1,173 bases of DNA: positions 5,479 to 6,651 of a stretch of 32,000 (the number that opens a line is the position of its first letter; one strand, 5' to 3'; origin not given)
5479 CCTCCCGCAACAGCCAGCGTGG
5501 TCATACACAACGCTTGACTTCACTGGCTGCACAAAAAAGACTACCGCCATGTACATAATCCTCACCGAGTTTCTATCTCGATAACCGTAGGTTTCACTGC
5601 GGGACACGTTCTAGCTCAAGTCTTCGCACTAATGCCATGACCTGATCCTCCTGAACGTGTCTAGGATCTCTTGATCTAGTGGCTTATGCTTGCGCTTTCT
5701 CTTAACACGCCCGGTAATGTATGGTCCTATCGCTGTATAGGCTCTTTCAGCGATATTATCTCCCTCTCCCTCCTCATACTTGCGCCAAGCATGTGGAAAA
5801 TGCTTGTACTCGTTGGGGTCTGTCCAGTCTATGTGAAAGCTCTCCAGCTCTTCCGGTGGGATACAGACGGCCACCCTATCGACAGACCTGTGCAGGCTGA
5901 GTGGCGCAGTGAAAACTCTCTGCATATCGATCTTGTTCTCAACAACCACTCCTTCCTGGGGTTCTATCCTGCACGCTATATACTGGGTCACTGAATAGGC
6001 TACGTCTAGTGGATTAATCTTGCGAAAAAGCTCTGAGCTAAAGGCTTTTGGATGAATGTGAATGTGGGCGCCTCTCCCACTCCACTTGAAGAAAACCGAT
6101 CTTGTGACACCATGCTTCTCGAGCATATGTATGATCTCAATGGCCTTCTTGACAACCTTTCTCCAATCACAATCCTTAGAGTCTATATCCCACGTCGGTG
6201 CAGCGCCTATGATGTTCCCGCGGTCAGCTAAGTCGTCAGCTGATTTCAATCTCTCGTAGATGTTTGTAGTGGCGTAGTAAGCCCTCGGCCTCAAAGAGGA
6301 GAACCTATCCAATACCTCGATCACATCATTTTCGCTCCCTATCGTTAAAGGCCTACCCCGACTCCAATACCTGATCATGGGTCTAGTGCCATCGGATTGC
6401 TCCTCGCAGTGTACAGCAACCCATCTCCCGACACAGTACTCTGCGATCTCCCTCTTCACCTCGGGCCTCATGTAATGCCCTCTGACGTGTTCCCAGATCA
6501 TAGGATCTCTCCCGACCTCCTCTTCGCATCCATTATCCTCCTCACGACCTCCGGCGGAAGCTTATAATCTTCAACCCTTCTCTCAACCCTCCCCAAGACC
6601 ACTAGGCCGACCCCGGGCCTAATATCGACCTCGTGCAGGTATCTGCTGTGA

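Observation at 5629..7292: Translationally coupled KaiC/RadC-like ATPase and minimal AEP primase-like gene pair at the island junction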

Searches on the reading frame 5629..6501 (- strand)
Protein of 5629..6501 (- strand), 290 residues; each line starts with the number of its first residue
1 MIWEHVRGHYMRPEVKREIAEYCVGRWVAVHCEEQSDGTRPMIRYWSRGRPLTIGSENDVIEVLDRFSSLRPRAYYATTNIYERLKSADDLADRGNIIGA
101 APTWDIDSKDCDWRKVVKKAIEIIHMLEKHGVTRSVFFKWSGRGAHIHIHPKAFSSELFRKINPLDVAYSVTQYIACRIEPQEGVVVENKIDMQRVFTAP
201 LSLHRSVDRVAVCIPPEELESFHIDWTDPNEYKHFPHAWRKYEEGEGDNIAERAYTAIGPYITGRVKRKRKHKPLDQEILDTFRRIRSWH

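Call 3: search_protein_families(library=pfam, proteins=[window:5629-6501:-], max_evalue=1)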
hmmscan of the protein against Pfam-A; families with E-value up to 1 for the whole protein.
window:5629-6501:- (290 aa): 1 family
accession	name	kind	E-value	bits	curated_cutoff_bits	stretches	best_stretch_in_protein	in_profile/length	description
PF21686.3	LigD_Prim-Pol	-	0.11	12.5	27.4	1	105-152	106-153/254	LigD, primase-polymerase domain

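Call 4: search_protein_families(library=ncbifam, proteins=[window:5629-6501:-], max_evalue=1)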
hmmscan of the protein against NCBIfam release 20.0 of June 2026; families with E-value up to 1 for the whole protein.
window:5629-6501:- (290 aa): 1 family
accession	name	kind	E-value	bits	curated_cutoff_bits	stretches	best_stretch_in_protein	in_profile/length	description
TIGR00335.1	primase_sml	equivalog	0.014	14.8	143.5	1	110-154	114-159/324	DNA primase catalytic subunit PriS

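Call 9: find_homologous_proteins(query=window:5629-6501:-, max_evalue=0.001)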
Query window:5629-6501:- (290 aa): 262 proteins with E <= 0.001 among 722 candidates; the best 120 are listed.
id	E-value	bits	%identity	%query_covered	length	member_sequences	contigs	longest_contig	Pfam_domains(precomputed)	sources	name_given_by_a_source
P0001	3.2e-192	655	100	97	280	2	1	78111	-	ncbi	ncbi:MAG: hypothetical protein QXM16_00555 [Nitrososphaerota archaeon]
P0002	1.2e-154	532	74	99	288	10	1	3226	-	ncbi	ncbi:MAG: hypothetical protein QXO04_05255 [Nitrososphaerota archaeon]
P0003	7.4e-154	529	74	99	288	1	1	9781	-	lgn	-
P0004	1.5e-151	522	73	99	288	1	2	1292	-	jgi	-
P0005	4.7e-150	517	71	99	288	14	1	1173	-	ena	-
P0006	9.0e-150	516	73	98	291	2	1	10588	-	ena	-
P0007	1.2e-149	516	73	99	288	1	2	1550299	-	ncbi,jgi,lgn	jgi:hypothetical protein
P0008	1.5e-149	515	73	98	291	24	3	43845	-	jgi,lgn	-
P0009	1.6e-148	512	73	99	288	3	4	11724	-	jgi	jgi:hypothetical protein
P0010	1.0e-143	496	72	98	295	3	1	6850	-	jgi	-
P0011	2.2e-142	492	70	99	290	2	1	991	-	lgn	-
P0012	3.4e-140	485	68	99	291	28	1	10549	-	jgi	-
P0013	7.8e-132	457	67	99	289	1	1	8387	-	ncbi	-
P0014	4.4e-129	448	66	99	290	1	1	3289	-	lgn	-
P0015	6.7e-129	447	66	99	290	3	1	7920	-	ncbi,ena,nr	ncbi:MAG: hypothetical protein J7J94_00075 [Thaumarchaeota archaeon]|nr:hypothetical protein [Nitros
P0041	1.1e-112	394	58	100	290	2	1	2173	PF01896.26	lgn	-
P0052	7.9e-110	385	59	94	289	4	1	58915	-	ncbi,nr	ncbi:MAG: hypothetical protein FGF52_02645 [Candidatus Brockarchaeota archaeon]|nr:hypothetical prot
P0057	2.5e-109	383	57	99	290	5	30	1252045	-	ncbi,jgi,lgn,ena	ncbi:MAG: hypothetical protein QXP86_01235 [Nitrososphaerota archaeon]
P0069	4.8e-77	277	46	94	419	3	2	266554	-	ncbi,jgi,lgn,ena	-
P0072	9.1e-76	273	47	90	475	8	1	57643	-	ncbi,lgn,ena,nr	ncbi:MAG: hypothetical protein DRJ98_06160 [Thermoprotei archaeon]|nr:MAG: hypothetical protein DRJ9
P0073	3.2e-75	271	44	97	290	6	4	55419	-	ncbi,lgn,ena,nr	ncbi:MAG: hypothetical protein QXS01_04830 [Candidatus Bathyarchaeia archaeon]|nr:hypothetical prote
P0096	3.1e-72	261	45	97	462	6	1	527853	-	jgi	jgi:hypothetical protein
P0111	4.5e-71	258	48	89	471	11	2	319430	-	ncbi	ncbi:MAG: hypothetical protein QXW95_03915 [Candidatus Nezhaarchaeales archaeon]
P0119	2.0e-70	255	45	88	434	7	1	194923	-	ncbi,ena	-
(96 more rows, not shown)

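Call 10: search_solved_structures(query=window:5629-6501:-, max_evalue=10, show_alignments=3)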
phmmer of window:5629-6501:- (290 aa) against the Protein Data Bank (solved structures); distinct sequences matched with E-value up to 10: 1.
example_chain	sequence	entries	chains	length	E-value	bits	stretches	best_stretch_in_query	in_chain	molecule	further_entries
9loc_A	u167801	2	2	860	0.0027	20.1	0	24-53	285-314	Fc receptor-like protein 5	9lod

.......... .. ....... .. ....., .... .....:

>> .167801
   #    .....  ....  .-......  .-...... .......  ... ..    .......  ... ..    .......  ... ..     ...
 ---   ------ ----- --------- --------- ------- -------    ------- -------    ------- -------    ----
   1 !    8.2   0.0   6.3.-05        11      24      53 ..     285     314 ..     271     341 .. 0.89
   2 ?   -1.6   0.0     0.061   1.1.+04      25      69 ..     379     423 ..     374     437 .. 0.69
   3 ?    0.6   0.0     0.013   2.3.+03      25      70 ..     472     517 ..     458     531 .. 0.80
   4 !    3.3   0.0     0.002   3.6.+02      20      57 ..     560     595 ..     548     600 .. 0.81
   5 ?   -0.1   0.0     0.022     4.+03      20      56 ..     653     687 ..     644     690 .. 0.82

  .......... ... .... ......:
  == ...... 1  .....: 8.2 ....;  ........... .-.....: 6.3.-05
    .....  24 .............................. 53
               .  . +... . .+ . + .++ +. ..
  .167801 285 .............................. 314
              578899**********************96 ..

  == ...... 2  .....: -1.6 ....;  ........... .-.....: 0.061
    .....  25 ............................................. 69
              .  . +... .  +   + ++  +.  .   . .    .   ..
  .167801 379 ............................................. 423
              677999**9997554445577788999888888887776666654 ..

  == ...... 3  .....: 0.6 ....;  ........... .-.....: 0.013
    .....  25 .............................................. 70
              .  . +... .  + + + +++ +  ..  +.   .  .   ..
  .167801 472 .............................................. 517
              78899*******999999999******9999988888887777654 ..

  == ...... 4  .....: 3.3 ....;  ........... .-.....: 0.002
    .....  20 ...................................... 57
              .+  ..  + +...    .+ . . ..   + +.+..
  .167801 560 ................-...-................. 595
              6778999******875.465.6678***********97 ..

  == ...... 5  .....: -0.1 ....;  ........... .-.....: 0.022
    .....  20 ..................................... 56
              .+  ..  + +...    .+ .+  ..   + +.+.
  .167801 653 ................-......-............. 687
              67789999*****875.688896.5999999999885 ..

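Call 13: find_encoding_contigs(protein=P0007, flank=8000, max_places=2)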
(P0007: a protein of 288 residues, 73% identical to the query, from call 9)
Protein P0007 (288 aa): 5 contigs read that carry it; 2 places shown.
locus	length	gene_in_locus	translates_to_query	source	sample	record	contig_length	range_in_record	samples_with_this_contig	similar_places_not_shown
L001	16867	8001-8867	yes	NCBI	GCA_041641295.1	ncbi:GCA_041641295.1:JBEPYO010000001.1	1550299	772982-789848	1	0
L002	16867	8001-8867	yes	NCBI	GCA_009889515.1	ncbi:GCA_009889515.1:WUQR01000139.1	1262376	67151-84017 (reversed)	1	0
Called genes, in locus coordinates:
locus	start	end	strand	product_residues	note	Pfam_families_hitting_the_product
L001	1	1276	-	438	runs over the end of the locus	PF01547:SBP_bac_1, PF13416:SBP_bac_8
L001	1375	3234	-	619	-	PF00483:NTP_transferase, PF12804:NTP_transf_3, PF01066:CDP-OH_P_transf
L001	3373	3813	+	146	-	PF00892:EamA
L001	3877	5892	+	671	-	PF01120:Alpha_L_fucos, PF14871:GHL6, PF08532:Glyco_hydro_42M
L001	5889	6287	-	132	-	PF01243:PNPOx_N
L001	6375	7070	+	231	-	PF01987:AIM24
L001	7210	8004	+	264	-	PF06745:ATPase, PF13481:AAA_25 (faint), PF23442:DUF7125 (weak), PF14417:MEDS (weak)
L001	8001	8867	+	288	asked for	-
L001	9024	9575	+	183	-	PF10107:Endonuc_Holl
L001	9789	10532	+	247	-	PF00005:ABC_tran, PF13304:AAA_21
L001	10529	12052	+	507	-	-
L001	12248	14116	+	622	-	PF00437:T2SSE, PF23989:PilB3_C (weak)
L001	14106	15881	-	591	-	PF00482:T2SSF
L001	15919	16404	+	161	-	-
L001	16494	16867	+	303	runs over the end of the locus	PF00535:Glycos_transf_2, PF13641:Glyco_tranf_2_3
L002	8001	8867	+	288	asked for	-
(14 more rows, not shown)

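Call 14: find_encoding_contigs(protein=P0057, flank=8000, max_places=2)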
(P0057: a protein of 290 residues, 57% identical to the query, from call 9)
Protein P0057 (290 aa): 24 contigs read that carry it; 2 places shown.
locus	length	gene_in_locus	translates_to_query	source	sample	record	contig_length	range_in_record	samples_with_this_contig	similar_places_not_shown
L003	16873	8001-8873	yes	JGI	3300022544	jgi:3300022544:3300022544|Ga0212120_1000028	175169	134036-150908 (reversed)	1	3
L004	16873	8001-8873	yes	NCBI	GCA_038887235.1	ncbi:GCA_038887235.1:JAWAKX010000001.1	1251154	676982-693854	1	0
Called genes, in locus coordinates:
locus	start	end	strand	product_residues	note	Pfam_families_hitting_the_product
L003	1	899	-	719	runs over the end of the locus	PF04851:ResIII, PF00270:DEAD, PF00271:Helicase_C, PF21280:Helicase_dom4_arc, PF10391:DNA_pol_lambd_f (faint), PF12826:HHH_2 (weak), PF14520:HHH_5, PF00633:HHH (weak)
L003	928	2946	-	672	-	PF14551:MCM_N, PF17207:MCM_OB, PF00493:MCM, PF01078:Mg_chelatase (faint), PF07728:AAA_5 (weak), PF17855:MCM_lid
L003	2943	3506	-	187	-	PF05916:Sld5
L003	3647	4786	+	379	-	PF07431:DUF1512, PF23542:DUF1512_C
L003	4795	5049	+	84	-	-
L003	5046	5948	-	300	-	PF00557:Peptidase_M24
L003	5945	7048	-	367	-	PF00579:tRNA-synt_1b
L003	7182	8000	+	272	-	PF06745:ATPase, PF23442:DUF7125 (weak)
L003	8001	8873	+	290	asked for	-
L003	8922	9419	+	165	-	PF09719:C_GCAxxG_C_C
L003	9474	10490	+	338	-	-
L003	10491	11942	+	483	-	PF02310:B12-binding, PF04055:Radical_SAM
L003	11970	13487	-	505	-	PF07992:Pyr_redox_2 (faint), PF00890:FAD_binding_2, PF01134:GIDA (faint), PF01266:DAO, PF03486:HI0933_like, PF13738:Pyr_redox_3 (weak)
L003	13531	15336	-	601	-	PF01293:PEPCK_ATP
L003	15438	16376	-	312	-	PF02424:ApbE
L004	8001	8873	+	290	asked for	-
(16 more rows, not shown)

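Call 15: find_encoding_contigs(protein=P0096, flank=8000, max_places=2)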
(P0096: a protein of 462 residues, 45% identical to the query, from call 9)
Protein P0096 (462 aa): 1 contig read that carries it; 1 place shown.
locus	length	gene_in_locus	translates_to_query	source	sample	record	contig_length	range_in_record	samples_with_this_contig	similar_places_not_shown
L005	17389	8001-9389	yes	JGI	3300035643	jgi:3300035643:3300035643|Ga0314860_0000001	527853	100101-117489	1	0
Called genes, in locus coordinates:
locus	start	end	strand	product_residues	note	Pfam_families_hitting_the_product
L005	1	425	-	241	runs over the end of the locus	-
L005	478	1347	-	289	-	PF24038:DUF7347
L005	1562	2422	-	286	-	PF04055:Radical_SAM (weak)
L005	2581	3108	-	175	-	PF00583:Acetyltransf_1, PF13673:Acetyltransf_10 (weak), PF12746:GNAT_acetyltran (weak), PF13508:Acetyltransf_7, PF08445:FR47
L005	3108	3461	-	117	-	-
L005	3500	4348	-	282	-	PF13489:Methyltransf_23, PF05175:MTS, PF08241:Methyltransf_11, PF08242:Methyltransf_12, PF13649:Methyltransf_25, PF13847:Methyltransf_31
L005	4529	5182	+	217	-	PF13489:Methyltransf_23, PF02353:CMAS (weak), PF03848:TehB, PF05175:MTS, PF13847:Methyltransf_31, PF08241:Methyltransf_11, PF08242:Methyltransf_12, PF13649:Methyltransf_25, +2 more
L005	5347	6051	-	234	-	PF00702:Hydrolase, PF13419:HAD_2, PF13242:Hydrolase_like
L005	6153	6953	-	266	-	PF01048:PNP_UDP_1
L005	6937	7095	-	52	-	-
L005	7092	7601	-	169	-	PF05014:Nuc_deoxyrib_tr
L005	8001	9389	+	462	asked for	-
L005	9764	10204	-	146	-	PF01467:CTP_transf_like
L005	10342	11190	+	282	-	PF04055:Radical_SAM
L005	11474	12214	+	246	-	PF02353:CMAS, PF13489:Methyltransf_23, PF03848:TehB, PF05401:NodS, PF13847:Methyltransf_31, PF08241:Methyltransf_11, PF08242:Methyltransf_12, PF13649:Methyltransf_25, +2 more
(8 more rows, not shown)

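Call 16: find_encoding_contigs(protein=P0001, flank=10000, max_places=2)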
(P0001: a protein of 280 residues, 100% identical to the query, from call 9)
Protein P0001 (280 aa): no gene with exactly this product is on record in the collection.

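Call 17: find_encoding_contigs(protein=P0052, flank=6000, max_places=2)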
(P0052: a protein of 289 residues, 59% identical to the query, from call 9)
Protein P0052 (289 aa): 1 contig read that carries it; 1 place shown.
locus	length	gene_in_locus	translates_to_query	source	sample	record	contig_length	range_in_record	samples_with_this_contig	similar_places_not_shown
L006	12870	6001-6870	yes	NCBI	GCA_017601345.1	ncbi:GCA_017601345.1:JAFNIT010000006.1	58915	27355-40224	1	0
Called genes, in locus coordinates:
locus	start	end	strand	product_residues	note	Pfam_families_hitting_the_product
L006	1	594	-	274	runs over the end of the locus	-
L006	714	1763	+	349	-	PF20583:DUF6786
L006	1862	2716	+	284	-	-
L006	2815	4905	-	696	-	PF20581:DUF6785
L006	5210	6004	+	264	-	PF06745:ATPase, PF13481:AAA_25 (weak), PF23442:DUF7125, PF20720:nSTAND3 (weak), PF14417:MEDS (weak)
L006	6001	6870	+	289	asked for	-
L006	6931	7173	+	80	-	-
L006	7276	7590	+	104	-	-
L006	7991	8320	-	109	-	PF03091:CutA1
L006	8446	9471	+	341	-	PF04055:Radical_SAM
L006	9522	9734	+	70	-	PF01294:Ribosomal_L13e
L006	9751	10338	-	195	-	PF02245:Pur_DNA_glyco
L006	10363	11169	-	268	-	PF02811:PHP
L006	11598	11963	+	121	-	-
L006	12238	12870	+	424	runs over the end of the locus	PF17802:SpaA (faint), PF13715:CarbopepD_reg_2 (faint), PF13620:CarboxypepD_reg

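Call 18: find_encoding_contigs(protein=P0073, flank=6000, max_places=3)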
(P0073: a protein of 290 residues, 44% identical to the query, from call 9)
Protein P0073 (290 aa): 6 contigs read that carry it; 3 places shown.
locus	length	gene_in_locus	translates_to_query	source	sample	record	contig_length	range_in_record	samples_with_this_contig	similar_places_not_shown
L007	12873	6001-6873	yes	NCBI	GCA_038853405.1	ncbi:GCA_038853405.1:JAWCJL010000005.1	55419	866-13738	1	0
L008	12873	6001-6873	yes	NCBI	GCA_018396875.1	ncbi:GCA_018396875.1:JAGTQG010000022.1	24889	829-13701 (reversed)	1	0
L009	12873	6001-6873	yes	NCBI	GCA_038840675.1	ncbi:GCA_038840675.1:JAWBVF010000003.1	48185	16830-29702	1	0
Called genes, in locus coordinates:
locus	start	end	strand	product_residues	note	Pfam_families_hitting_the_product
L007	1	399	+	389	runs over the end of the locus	PF13742:tRNA_anti_2 (faint), PF17244:CDC24_OB3 (weak), PF21473:OB_Ssb-like (faint), PF01336:tRNA_anti-codon (weak), PF16900:REPA_OB_2 (faint), PF01336:tRNA_anti-codon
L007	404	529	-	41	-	-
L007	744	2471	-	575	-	PF18998:Flg_new_2 (faint)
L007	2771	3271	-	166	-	-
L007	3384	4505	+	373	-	PF01950:FBPase_3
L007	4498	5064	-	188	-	PF19027:DUF5752 (weak)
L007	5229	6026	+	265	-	PF00154:RecA_N (weak), PF05625:PAXNEB (weak), PF06745:ATPase, PF13481:AAA_25 (weak), PF23442:DUF7125, PF14417:MEDS (weak)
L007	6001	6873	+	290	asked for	-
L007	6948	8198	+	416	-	PF08323:Glyco_transf_5, PF13439:Glyco_transf_4, PF13579:Glyco_trans_4_4, PF20706:GT4-conflict, PF00534:Glycos_transf_1, PF13692:Glyco_trans_1_4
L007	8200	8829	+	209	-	PF01909:NTP_transf_2 (weak)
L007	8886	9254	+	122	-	PF09868:DUF2095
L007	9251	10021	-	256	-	PF04055:Radical_SAM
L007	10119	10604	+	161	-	PF02182:SAD_SRA, PF26348:SRA_ScoMcrA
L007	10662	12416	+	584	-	-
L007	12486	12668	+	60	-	PF12797:Fer4_2 (weak), PF00037:Fer4, PF12837:Fer4_6, PF13237:Fer4_10, PF14697:Fer4_21 (weak), PF12800:Fer4_4 (weak), PF12838:Fer4_7, PF13187:Fer4_9, +4 more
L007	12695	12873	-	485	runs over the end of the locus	PF13537:GATase_7, PF00733:Asn_synthase, PF24167:DUF7411, PF00733:Asn_synthase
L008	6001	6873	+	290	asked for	-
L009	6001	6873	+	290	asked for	-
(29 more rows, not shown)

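Call 30: search_solved_structures(query=A1, max_evalue=10, show_alignments=4)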
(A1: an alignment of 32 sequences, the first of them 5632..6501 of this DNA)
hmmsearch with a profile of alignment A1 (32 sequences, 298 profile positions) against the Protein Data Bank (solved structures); distinct sequences matched with E-value up to 10: 4.
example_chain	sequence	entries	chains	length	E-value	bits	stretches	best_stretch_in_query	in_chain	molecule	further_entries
9f26_A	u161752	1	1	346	0.042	16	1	57-158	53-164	DNA primase small subunit PriS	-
9f28_A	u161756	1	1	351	0.044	16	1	57-158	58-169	DNA primase small subunit PriS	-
1g71_A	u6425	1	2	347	0.17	14.1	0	119-152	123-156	DNA PRIMASE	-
2rsn_A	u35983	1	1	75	0.37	13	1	99-143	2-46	Chromo domain-containing protein 1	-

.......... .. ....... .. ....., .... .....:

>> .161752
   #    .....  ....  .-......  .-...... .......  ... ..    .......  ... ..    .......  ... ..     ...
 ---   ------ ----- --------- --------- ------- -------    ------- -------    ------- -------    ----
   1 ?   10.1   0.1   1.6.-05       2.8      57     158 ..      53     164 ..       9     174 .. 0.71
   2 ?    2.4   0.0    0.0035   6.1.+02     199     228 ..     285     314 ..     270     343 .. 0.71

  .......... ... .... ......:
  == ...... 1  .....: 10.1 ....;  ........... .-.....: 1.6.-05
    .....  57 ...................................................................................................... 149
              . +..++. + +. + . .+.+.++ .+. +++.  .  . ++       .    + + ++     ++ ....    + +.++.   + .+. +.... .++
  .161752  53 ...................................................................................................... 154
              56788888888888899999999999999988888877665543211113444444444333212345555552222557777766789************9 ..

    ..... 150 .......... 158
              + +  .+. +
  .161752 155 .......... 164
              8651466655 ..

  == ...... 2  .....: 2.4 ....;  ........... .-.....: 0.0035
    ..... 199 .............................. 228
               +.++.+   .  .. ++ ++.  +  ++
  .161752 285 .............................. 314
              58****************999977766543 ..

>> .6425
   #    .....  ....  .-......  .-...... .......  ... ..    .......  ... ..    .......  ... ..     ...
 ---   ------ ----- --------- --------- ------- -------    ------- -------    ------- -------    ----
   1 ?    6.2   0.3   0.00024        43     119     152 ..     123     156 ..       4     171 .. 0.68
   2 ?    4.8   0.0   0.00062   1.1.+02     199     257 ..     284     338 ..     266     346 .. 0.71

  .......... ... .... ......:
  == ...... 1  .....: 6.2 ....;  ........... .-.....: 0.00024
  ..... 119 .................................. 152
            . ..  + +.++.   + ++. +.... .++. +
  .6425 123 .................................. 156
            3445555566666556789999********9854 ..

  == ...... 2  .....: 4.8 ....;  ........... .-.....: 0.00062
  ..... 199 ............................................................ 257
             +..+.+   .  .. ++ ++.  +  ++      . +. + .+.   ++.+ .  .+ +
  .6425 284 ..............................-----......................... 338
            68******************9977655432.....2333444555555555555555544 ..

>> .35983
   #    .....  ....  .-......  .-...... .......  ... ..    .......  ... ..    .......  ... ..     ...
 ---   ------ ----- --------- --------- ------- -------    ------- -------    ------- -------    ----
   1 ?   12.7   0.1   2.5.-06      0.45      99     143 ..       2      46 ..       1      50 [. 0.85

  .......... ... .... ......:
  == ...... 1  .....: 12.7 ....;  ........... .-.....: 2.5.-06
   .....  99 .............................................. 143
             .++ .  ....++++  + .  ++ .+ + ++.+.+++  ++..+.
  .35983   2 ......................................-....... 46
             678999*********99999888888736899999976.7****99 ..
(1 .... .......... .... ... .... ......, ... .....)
